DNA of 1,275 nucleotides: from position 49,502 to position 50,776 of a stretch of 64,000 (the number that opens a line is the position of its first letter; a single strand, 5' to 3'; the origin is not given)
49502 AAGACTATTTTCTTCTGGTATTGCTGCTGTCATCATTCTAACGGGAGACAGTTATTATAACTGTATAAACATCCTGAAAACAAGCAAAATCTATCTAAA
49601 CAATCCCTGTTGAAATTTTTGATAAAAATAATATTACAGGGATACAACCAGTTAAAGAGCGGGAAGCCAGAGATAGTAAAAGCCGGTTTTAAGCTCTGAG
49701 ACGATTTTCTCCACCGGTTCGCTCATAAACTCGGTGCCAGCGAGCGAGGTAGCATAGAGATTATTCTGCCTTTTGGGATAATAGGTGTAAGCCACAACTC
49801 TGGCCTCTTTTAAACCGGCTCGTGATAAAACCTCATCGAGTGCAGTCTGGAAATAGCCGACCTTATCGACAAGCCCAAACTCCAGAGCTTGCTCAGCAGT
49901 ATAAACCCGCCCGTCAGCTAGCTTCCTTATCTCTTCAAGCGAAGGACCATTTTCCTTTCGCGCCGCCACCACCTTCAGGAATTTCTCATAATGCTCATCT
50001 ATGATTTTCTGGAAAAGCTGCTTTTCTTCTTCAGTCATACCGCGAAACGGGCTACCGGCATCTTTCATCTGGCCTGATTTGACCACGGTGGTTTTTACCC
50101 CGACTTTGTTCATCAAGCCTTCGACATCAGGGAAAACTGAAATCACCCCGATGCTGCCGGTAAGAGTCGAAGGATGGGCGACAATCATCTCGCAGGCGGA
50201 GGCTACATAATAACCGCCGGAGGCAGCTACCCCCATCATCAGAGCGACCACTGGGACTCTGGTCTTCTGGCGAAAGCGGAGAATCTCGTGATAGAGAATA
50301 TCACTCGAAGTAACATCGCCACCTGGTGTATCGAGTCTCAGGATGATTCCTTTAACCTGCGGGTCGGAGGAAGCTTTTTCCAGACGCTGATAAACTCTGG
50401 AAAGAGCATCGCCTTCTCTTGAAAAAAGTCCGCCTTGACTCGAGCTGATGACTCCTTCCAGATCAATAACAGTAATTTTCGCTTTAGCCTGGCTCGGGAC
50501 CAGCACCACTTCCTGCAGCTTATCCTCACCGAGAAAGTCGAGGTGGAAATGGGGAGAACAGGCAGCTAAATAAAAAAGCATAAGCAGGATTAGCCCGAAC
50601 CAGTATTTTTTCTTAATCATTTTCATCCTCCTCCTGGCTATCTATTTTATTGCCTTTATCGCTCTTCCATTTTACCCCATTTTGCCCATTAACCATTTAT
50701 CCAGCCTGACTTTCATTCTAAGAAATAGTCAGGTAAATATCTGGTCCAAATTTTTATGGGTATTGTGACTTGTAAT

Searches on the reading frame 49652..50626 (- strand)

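Call 78: search_protein_families(library=pfam, proteins=[window:49652-50626:-], max_evalue=0.00001)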
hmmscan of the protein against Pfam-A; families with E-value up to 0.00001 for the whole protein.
window:49652-50626:- (324 aa): 3 families
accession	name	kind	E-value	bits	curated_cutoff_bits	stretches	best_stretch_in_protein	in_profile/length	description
PF01343.23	Peptidase_S49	-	2.6e-47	161.1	24.9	1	120-271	3-152/154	Peptidase family S49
PF25145.1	NfeD1b_N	-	1.3e-08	35.1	40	1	81-163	21-99/189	NfeD1b, N-terminal domain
PF00574.28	CLP_protease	-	8.4e-08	32.7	20.2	0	78-146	33-97/182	Clp protease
